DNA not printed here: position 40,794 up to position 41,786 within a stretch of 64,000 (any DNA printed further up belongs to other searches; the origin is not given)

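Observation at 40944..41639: PghP-like poly-gamma-glutamate hydrolase homolog embedded in the baseplate module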

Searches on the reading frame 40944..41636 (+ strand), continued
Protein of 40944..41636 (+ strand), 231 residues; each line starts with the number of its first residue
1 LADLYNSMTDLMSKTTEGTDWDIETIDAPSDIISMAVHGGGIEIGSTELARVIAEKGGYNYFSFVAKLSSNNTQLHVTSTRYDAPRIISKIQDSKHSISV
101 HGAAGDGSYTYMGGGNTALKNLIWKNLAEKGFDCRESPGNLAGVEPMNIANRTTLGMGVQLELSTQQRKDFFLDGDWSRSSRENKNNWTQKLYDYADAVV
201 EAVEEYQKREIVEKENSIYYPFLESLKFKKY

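Call 30: get_annotated_region(hit=H45, flank=3000)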
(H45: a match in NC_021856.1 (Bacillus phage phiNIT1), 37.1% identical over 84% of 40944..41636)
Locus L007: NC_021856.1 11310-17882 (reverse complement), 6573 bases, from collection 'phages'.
description: Bacillus phage phiNIT1 DNA, complete genome.
organism: Bacillus phage phiNIT1 (NCBI taxid 207656)
taxonomy: Viruses; Duplodnaviria; Heunggongvirae; Uroviricota; Caudoviricetes; Herelleviridae; Bastillevirinae; Nitunavirus; Nitunavirus NIT1
host: Bacillus subtilis (natto); source: -; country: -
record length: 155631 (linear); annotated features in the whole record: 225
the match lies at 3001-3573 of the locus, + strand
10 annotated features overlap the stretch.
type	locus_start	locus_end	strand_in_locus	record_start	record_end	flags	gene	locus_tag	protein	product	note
CDS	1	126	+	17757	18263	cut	orf168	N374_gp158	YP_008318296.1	dihydrofolate reductase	-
CDS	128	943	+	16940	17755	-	orf271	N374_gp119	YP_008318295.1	hypothetical protein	-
CDS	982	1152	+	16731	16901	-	orf56a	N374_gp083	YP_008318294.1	hypothetical protein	-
CDS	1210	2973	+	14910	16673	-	orf587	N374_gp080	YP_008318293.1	tail spike protein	-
CDS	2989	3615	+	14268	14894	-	pghP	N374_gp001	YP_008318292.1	poly-gamma-glutamate hydrolase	-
CDS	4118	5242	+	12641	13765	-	orf374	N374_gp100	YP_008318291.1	transposase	-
CDS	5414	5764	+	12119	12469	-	orf116a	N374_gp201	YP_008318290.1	hypothetical protein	-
CDS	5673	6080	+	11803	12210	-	orf135c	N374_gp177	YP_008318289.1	hypothetical protein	-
CDS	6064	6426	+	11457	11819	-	orf120a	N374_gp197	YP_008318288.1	hypothetical protein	-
CDS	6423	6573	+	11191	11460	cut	orf89b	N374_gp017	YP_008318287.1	hypothetical protein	-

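Call 31: get_annotated_region(hit=H19, flank=5000)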
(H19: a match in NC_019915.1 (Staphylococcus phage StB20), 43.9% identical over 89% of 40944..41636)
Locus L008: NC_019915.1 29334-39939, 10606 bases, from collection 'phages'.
description: Staphylococcus phage StB20, complete genome.
organism: Staphylococcus phage StB20 (NCBI taxid 1147043)
taxonomy: Viruses; Duplodnaviria; Heunggongvirae; Uroviricota; Caudoviricetes
host: Staphylococcus capitis; source: -; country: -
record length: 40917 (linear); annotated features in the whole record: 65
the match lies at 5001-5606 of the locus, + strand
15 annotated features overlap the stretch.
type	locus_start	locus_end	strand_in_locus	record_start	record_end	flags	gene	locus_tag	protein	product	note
CDS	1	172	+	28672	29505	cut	-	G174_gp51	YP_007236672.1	tail family protein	orf 52; PF05709: sipho_tail, phage tail protein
CDS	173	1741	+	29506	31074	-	-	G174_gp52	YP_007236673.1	tail protein with endopeptidase domain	tail protein; PF06605:prophage_tail, endopeptidase tail; orf 53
CDS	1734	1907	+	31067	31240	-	-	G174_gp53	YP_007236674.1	hypothetical protein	orf 54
CDS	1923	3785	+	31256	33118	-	-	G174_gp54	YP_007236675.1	zinc carboxypeptidase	tail protein; PF00246: Peptidase_M14,Zn carboxypeptidase; orf 55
CDS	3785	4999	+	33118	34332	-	-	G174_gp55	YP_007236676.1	minor tail protein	orf 56; PF10651: DUF2479, unknown function; likely tail fiber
CDS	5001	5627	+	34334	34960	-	-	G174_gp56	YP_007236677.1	poly-gamma-glutamate hydrolase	orf 57; PF05908: DUF867, unknown function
CDS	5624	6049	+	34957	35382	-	-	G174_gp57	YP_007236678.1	tail protein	orf 58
CDS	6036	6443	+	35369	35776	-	-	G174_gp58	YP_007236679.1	hypothetical protein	orf 59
CDS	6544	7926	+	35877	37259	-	-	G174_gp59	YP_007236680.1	tail fiber protein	orf 60; PF10651:DUF2479, domain of unknown function; PF01391: collagen, collagen helix; likely tail fiber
CDS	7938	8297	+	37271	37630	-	-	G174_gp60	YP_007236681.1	tail fiber protein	orf 61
CDS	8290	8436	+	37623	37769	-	-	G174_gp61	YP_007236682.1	XkdX family protein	orf 62; PF09693: Phage_XkdX, phage uncharacterized protein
CDS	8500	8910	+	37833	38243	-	-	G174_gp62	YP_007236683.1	holin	orf 63; PF04531: phage holin1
CDS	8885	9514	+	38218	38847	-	-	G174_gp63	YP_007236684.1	endolysin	orf 64; PF05257: CHAP domain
CDS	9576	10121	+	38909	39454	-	-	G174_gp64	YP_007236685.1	HNH endonuclease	orf 65; PF07463: NUMOD4, putative DNA-binding motif in homing endonucleases; PF01844: HNH endonuclease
CDS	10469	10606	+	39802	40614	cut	-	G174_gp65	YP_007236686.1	endolysin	orf 66; PF01510: amidase2, N-acetylmuramoyl-L-alanine amidase; PF08460: SH3_5, bacterial SH3 domain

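Call 41: get_annotated_region(hit=H115, flank=6000)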
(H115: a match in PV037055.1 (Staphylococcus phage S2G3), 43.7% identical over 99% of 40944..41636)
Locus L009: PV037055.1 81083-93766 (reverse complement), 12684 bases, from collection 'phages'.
description: Staphylococcus phage S2G3, complete genome.
organism: Staphylococcus phage S2G3 (NCBI taxid 3401602)
taxonomy: Viruses; Duplodnaviria; Heunggongvirae; Uroviricota; Caudoviricetes
host: Staphylococcus capitis; source: waste water; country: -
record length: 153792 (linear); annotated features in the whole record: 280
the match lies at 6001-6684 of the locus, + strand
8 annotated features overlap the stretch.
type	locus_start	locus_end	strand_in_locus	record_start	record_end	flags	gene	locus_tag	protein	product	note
CDS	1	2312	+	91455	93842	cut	-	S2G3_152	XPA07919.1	tail protein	with lysin activity; CHAP superfamily protein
CDS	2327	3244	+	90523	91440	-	-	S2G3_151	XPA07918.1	tail protein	with lysin activity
CDS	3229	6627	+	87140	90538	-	-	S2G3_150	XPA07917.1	glycerophosphoryl diester phosphodiesterase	-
CDS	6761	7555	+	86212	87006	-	-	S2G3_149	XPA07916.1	virion structural protein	-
CDS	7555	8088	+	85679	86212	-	-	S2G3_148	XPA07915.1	hypothetical protein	-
CDS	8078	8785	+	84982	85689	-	-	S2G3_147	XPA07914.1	baseplate protein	-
CDS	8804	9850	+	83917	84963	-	-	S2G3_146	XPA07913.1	baseplate wedge subunit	-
CDS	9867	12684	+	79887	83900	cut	-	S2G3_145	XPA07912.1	tail morphogenetic protein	-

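Call 42: get_annotated_region(hit=H113, flank=6000)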
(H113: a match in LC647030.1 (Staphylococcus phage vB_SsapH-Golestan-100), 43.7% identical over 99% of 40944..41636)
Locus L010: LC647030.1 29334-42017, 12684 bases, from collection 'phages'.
description: Staphylococcus phage vB_SsapH-Golestan-100 DNA, complete genome.
organism: Staphylococcus phage vB_SsapH-Golestan-100 (NCBI taxid 2870751)
taxonomy: Viruses; Duplodnaviria; Heunggongvirae; Uroviricota; Caudoviricetes; Herelleviridae; Twortvirinae
host: Staphylococcus Saprophyticus 100; source: -; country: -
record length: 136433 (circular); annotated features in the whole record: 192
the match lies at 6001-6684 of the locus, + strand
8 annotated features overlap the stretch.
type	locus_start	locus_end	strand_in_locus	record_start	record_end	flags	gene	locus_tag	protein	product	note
CDS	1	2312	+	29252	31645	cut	-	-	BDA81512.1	tail lysin protein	PPEKNJNH_00033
CDS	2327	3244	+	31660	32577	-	-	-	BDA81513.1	tail lysin protein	PPEKNJNH_00034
CDS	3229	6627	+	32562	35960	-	-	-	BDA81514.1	glycerophosphoryl diester phosphodiesterase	PPEKNJNH_00035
CDS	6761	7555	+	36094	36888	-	-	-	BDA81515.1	hypothetical protein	PPEKNJNH_00036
CDS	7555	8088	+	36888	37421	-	-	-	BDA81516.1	hypothetical protein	PPEKNJNH_00037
CDS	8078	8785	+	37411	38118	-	-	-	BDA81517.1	baseplate wedge subunit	PPEKNJNH_00038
CDS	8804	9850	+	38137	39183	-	-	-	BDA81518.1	baseplate J-like protein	PPEKNJNH_00039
CDS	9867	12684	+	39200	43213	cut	-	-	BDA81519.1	tail morphogenetic protein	PPEKNJNH_00040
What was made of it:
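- True fusions exist in S2G3 and Golestan-100 (calls 41, 42).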

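Call 43: get_annotated_region(hit=H135, flank=6000)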
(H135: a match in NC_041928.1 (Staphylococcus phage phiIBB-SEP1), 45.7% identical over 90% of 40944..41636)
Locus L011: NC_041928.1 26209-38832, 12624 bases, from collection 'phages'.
description: Staphylococcus phage phiIBB-SEP1, complete genome.
organism: Staphylococcus phage phiIBB-SEP1 (NCBI taxid 1340769)
taxonomy: Viruses; Duplodnaviria; Heunggongvirae; Uroviricota; Caudoviricetes; Herelleviridae; Twortvirinae; Sepunavirus; Sepunavirus SEP1
host: Staphylococcus epidermidis 9142; source: waste water treatment plant - raw sewage; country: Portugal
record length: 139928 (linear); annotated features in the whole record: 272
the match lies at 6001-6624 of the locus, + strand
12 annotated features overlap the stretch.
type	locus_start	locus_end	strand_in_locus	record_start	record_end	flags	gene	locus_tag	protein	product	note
CDS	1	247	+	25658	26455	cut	-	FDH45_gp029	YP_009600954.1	SLT-domain containing protein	[COG3953], SLT domain proteins; SLT[pfam01464], transglycosylase SLT domain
regulatory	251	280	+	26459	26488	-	-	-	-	terminator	rho-independent terminator; discovered using ARNold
CDS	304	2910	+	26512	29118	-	-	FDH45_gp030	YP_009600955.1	tail protein with lysin activity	-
CDS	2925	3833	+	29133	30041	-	-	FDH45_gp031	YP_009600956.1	tail protein with lysin activity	-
CDS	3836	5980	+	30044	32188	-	-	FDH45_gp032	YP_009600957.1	glycerophosphoryl diester phosphodiesterase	-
CDS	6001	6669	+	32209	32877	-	-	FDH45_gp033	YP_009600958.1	poly-gamma-glutamate hydrolase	-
regulatory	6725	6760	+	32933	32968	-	-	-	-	promoter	discovered using MEME 4.9.0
CDS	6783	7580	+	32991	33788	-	-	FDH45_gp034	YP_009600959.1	virion structural protein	-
CDS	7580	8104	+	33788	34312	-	-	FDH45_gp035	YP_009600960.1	hypothetical protein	-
CDS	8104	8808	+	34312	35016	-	-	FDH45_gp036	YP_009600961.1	baseplate protein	-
CDS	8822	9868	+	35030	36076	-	-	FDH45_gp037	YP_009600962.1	baseplate J-like protein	in P2 bacteriophage J protein lies at the edge of the baseplate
CDS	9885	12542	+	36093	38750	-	-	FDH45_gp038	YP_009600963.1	virion structural protein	-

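Call 45: search_protein_families(library=pfam, proteins=[L009:3229-6624:+], max_evalue=0.001)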
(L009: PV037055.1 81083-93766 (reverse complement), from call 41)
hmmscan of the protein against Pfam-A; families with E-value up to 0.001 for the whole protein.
L009:3229-6624:+ (1132 aa): 1 family
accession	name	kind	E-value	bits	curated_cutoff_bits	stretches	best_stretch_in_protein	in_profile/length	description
PF05908.16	Gamma_PGA_hydro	-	3e-54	183.9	22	1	928-1110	1-184/191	Poly-gamma-glutamate hydrolase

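Call 63: find_homologous_proteins(query=window:40944-41636:+, max_evalue=1e-10)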
Query window:40944-41636:+ (231 aa): 52 proteins with E <= 1e-10 among 304 candidates.
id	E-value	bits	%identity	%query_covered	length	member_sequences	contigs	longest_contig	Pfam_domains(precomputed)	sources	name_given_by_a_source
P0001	3.1e-137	474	93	98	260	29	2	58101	PF05908.17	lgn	-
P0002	6.1e-104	365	74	95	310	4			PF05908.17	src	-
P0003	6.5e-104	365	71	99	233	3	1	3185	PF05908.17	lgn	-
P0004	6.2e-103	361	68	100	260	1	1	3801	PF05908.17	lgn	-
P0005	2.0e-102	360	70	98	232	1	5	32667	PF05908.17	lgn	-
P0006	1.8e-100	353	70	99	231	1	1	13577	PF05908.17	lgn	-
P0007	9.1e-65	237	47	100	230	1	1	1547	PF05908.17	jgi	jgi:phage replication-related protein YjqB (UPF0714/DUF867 family)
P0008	3.3e-62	228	46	99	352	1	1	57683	PF05908.17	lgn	-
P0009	5.7e-61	224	44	100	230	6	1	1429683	PF05908.17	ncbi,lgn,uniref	ncbi:poly-gamma-glutamate hydrolase family protein [Priestia filamentosa]|uniref:poly-gamma-glutamat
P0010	4.3e-60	221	47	90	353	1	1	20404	PF05908.17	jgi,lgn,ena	-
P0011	4.9e-58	215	44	99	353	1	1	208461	PF05908.17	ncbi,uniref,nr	ncbi:hypothetical protein COM71_24260 [Priestia megaterium]|uniref:poly-gamma-glutamate hydrolase fa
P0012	3.0e-57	212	43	99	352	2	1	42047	PF05908.17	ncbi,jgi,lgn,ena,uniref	ncbi:poly-gamma-glutamate hydrolase family protein [Priestia megaterium]|uniref:poly-gamma-glutamate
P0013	3.4e-57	212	45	99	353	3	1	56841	PF05908.17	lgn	-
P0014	5.3e-57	211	43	99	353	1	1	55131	PF05908.17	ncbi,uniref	ncbi:poly-gamma-glutamate hydrolase family protein [Priestia aryabhattai]|uniref:poly-gamma-glutamat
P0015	1.3e-56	210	44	99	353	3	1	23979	PF05908.17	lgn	-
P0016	3.0e-55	205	43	99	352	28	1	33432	PF05908.17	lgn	-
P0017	3.8e-55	205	48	84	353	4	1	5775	PF05908.17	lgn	-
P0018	8.2e-52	194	49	89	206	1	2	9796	PF05908.17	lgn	-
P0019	8.2e-52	194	50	89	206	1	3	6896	PF05908.17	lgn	-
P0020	4.1e-51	192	49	89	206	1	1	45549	PF05908.17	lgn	-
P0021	8.3e-51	191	44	88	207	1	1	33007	PF05908.17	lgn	-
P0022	2.0e-50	190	47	90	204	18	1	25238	PF05908.17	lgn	-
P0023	2.0e-46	177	50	79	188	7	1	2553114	PF05908.17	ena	-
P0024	1.1e-45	174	46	88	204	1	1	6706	PF05908.17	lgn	-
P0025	8.0e-45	171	45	89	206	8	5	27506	PF05908.17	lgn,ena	-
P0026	1.1e-44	171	45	89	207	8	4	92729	PF05908.17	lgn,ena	-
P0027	4.7e-44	169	45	88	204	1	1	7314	PF05908.17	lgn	-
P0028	4.0e-43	166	44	88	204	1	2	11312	PF05908.17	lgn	-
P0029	4.6e-43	166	44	89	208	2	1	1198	PF05908.17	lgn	-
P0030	1.2e-42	164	42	88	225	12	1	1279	PF05908.17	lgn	-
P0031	9.0e-39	152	40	86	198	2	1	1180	PF05908.17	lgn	-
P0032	8.8e-38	148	35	88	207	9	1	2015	PF05908.17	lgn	-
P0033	8.8e-37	145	36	88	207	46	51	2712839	PF05908.17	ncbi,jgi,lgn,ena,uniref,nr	ncbi:poly-gamma-glutamate hydrolase family protein [Staphylococcus cohnii]|uniref:Poly-gamma-glutama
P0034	3.6e-36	143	43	80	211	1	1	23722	PF05908.17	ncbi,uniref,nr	ncbi:replication protein [Streptomyces solincola]|uniref:Replication protein n=1 Tax=Streptomyces so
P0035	4.2e-36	143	46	78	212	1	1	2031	PF05908.17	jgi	jgi:phage replication-related protein YjqB (UPF0714/DUF867 family)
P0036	5.9e-36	142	42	86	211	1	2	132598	PF05908.17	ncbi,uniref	ncbi:poly-gamma-glutamate hydrolase family protein [Streptomyces sp. NPDC056099]|uniref:poly-gamma-g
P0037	1.2e-34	138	44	80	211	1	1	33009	PF05908.17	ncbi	ncbi:poly-gamma-glutamate hydrolase family protein [Streptomyces sp. NPDC000880]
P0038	2.7e-34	137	41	89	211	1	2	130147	PF05908.17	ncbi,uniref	ncbi:poly-gamma-glutamate hydrolase family protein [Streptomyces hirsutus]|uniref:poly-gamma-glutama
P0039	4.8e-34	136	42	89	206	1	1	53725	PF05908.17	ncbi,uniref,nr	ncbi:poly-gamma-glutamate hydrolase family protein [Priestia megaterium]|uniref:poly-gamma-glutamate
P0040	6.2e-34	136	39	85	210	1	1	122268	PF05908.17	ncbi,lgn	ncbi:poly-gamma-glutamate hydrolase family protein [Streptomyces sp. NPDC002814]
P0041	6.4e-34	136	41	86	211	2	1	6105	PF05908.17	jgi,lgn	jgi:phage replication-related protein YjqB (UPF0714/DUF867 family)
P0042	6.0e-33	132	42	75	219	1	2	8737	PF05908.17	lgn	-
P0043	1.2e-32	132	42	80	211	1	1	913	PF05908.17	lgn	-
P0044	1.7e-31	128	39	94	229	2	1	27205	PF05908.17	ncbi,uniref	ncbi:poly-gamma-glutamate hydrolase family protein [Streptomyces sp. NPDC005485]|uniref:poly-gamma-g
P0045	2.8e-30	124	39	94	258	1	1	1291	PF05908.17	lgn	-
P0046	3.6e-29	120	40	90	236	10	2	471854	PF05908.17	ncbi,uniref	ncbi:poly-gamma-glutamate hydrolase family protein [Streptomyces hirsutus]|uniref:poly-gamma-glutama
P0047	1.3e-28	118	40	86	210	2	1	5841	PF05908.17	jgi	jgi:phage replication-related protein YjqB (UPF0714/DUF867 family)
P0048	2.3e-26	111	39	90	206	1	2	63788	PF05908.17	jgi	jgi:phage replication-related protein YjqB (UPF0714/DUF867 family)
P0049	6.2e-26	110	35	90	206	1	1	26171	PF05908.17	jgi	jgi:phage replication-related protein YjqB (UPF0714/DUF867 family)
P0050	1.9e-25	108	37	88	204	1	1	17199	PF05908.17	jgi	jgi:phage replication-related protein YjqB (UPF0714/DUF867 family)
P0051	3.6e-23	101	35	88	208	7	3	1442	PF05908.17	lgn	-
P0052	2.0e-15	75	34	82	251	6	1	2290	PF05908.17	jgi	jgi:phage replication-related protein YjqB (UPF0714/DUF867 family)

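Call 66: find_encoding_contigs(protein=P0005, flank=7000, max_places=3)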
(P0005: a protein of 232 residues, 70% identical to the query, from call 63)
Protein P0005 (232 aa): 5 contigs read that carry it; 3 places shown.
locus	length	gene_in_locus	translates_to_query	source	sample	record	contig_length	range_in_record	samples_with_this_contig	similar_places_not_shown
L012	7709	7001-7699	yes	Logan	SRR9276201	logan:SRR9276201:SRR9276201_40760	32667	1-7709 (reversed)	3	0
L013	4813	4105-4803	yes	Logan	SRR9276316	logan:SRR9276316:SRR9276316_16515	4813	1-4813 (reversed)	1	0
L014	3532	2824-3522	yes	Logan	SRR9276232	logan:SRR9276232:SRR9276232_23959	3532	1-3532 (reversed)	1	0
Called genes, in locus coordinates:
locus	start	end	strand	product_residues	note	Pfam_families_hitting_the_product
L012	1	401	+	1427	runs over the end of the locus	-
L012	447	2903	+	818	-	PF05257:CHAP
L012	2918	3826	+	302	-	PF26537:Phi812_weld_lid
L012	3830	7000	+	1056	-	-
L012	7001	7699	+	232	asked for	PF05908:Gamma_PGA_hydro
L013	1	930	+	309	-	?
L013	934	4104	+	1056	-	-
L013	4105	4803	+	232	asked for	PF05908:Gamma_PGA_hydro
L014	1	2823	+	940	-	?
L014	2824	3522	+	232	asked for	PF05908:Gamma_PGA_hydro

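Call 72: search_protein_families(library=pfam, proteins=[P0008, P0002], max_evalue=1)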
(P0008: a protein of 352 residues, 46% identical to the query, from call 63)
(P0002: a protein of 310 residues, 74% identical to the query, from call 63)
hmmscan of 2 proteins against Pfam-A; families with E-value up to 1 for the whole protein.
P0008 (352 aa): 1 family
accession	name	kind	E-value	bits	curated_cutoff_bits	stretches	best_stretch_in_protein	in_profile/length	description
PF05908.16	Gamma_PGA_hydro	-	3.1e-51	174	22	1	5-197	1-190/191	Poly-gamma-glutamate hydrolase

P0002 (310 aa): 4 families
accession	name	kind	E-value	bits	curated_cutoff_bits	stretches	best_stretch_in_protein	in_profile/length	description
PF05908.16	Gamma_PGA_hydro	-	7.2e-55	185.9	22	1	1-187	4-187/191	Poly-gamma-glutamate hydrolase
PF08642.15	Rxt3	-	0.027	15.7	29.9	1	14-38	24-50/127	Histone deacetylation protein Rxt3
PF16475.10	DUF5052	-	0.14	12.2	29.4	1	5-53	29-76/199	Domain of unknown function (DUF5052)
PF19047.5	HOOK_N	-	0.2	11.9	23.5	1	158-214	36-91/146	HOOK domain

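Call 77: predict_structure(alignment_id=A2)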
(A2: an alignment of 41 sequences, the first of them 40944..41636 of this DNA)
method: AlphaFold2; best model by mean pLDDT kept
length: 231 residues; sequences in the alignment: 41
mean_pLDDT: 92.0   pTM: 0.87
mean pLDDT of the five models: 92.0, 92.0, 91.8, 91.8, 91.7
residues with pLDDT >= 90: 198; 70-90: 11; 50-70: 15; < 50: 7
segments of 3 or more residues with pLDDT < 50: 213-217
pLDDT, mean of each block of 10 residues (from residue 1): 91 97 96 98 98 98 97 95 92 97 97 96 98 94 93 96 98 95 96 99 93 52 55 49
secondary structure, 60 per line:
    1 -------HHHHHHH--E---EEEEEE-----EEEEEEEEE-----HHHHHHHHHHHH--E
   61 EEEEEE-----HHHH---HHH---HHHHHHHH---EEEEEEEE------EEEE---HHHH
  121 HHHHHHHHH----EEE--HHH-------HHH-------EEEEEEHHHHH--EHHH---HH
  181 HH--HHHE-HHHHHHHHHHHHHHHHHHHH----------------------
elements in order: H8-14 E21-26 E32-40 H46-57 E60-66 H72-75 H85-92 E96-103 E110-113 H117-129 E134-136 E159-164 H165-169 H179-182 H190-209
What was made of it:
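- There is no signal peptide or recognisable structural domain, only a 20-residue disordered tail (call 77).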
